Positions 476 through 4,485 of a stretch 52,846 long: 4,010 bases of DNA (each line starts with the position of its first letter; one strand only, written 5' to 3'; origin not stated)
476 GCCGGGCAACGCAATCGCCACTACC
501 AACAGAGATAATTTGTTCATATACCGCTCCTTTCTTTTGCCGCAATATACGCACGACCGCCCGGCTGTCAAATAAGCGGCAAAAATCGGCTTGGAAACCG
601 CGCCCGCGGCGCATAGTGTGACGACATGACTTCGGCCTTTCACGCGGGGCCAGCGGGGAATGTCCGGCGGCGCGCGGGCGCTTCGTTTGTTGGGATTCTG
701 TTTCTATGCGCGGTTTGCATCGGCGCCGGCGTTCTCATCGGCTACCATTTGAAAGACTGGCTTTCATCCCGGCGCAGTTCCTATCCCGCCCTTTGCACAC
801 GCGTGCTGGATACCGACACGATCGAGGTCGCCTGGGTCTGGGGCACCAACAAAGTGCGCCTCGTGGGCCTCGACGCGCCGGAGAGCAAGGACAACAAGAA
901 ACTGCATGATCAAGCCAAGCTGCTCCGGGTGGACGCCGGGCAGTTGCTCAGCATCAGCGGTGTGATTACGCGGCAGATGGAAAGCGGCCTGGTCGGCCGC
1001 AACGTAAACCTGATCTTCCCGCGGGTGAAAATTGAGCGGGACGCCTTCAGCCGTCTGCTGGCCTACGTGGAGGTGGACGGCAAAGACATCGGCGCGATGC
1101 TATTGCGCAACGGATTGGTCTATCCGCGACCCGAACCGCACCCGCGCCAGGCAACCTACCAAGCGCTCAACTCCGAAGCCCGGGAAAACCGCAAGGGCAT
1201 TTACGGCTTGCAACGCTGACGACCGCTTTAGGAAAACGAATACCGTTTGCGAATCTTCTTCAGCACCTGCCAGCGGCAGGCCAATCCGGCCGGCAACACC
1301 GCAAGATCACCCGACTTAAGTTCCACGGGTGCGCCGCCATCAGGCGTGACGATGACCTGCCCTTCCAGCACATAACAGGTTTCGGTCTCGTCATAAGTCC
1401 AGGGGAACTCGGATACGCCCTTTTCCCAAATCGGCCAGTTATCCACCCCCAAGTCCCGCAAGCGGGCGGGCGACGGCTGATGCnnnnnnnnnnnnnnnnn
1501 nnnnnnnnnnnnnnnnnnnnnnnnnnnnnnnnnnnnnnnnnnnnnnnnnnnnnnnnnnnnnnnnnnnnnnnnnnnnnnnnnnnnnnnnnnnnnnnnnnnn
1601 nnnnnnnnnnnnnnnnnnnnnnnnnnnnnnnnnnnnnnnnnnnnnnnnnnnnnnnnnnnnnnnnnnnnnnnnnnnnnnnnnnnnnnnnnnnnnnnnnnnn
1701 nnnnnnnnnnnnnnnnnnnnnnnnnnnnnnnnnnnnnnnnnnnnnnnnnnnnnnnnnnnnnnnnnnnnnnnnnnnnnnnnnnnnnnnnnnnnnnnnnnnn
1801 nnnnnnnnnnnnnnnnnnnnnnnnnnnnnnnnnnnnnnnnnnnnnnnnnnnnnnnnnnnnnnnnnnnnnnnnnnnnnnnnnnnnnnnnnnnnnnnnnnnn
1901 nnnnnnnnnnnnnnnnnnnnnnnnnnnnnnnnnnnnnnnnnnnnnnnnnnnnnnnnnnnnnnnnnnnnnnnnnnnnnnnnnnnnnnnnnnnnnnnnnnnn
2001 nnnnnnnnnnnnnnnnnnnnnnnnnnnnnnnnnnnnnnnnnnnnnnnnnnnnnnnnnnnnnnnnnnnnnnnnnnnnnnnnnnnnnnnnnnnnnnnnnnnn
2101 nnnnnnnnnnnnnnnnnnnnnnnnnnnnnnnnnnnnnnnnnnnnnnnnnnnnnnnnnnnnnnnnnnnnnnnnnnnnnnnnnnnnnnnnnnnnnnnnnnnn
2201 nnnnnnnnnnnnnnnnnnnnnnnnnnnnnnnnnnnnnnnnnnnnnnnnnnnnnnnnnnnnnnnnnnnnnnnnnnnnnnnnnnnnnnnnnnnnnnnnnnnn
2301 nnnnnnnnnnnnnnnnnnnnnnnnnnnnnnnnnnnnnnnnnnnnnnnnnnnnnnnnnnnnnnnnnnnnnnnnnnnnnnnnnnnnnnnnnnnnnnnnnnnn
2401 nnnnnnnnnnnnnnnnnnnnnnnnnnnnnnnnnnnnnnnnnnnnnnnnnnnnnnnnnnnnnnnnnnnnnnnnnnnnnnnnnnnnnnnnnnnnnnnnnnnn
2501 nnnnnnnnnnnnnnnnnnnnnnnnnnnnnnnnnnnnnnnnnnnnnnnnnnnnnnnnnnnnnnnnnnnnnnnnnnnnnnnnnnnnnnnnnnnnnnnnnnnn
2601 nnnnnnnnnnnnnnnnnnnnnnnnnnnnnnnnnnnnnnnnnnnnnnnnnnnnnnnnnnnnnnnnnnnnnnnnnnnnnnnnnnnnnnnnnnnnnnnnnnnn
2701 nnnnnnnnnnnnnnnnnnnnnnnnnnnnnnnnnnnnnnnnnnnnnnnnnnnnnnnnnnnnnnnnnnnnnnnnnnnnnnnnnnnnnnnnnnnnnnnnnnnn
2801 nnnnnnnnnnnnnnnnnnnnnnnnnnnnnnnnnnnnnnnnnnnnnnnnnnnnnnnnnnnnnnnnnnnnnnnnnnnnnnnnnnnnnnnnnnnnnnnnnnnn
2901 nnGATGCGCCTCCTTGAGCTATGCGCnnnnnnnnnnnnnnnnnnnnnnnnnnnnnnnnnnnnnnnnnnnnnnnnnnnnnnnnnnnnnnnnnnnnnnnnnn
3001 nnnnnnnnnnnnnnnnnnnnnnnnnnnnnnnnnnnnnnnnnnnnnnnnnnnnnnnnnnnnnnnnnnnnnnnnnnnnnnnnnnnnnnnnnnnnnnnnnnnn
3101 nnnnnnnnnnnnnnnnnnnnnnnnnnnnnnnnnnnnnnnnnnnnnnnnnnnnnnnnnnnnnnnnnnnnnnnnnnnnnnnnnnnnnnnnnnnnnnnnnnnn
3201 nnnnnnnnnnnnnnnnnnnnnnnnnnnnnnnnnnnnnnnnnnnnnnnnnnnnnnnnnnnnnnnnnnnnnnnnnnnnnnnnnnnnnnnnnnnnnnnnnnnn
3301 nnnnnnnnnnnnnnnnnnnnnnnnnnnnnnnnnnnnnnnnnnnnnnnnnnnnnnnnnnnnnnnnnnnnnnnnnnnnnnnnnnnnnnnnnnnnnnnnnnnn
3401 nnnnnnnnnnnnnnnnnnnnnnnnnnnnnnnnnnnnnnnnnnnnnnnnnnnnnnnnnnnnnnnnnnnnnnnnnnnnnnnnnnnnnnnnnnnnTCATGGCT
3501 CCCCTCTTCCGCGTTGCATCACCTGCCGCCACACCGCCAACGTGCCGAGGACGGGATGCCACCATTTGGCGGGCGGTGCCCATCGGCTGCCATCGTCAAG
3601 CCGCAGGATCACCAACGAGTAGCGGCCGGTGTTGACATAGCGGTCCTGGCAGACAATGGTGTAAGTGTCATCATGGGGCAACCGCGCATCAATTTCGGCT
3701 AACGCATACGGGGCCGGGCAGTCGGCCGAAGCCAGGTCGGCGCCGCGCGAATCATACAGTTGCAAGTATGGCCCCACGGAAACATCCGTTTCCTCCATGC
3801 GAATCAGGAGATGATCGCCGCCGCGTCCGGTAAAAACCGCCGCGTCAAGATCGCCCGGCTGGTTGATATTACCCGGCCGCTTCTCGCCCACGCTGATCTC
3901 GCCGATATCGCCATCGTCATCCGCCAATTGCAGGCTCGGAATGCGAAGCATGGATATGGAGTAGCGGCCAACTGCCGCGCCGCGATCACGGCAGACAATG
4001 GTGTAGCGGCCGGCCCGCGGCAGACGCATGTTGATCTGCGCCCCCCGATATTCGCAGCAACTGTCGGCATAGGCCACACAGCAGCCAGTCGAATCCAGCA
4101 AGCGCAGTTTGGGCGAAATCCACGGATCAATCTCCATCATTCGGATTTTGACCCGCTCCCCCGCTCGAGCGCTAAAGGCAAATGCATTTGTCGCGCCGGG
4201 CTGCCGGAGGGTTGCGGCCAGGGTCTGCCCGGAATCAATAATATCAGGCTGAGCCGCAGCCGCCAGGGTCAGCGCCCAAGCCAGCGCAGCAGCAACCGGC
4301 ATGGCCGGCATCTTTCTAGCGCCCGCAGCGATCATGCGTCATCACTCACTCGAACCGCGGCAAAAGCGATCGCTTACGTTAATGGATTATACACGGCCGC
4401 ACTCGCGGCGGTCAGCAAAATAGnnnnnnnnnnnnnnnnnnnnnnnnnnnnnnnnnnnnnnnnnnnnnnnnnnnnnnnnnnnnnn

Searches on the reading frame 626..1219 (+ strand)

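Call 36: search_protein_families(library=pfam, proteins=[window:626-1219:+])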
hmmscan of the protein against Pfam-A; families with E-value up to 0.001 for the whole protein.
window:626-1219:+ (197 aa): 1 family
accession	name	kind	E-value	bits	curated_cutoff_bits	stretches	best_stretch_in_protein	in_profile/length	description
PF00565.23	SNase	-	5.7e-09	36.8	21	1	76-192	1-104/107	Staphylococcal nuclease homologue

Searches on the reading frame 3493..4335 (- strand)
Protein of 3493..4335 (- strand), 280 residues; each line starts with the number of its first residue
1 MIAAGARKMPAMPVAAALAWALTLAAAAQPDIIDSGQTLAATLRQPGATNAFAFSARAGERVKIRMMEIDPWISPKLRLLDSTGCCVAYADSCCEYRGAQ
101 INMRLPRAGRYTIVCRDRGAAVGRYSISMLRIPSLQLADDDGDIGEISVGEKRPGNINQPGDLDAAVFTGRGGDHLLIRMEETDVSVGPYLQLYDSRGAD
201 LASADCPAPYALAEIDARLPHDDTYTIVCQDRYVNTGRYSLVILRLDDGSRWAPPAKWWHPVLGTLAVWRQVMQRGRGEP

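Call 10: search_protein_families(library=pfam, proteins=[window:3493-4335:-])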
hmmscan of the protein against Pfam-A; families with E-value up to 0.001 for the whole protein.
window:3493-4335:- (280 aa): 1 family
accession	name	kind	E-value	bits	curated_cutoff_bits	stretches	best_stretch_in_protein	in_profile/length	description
PF04151.21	PPC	-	0.00017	22.8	25.9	0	49-113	2-66/70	Bacterial pre-peptidase C-terminal domain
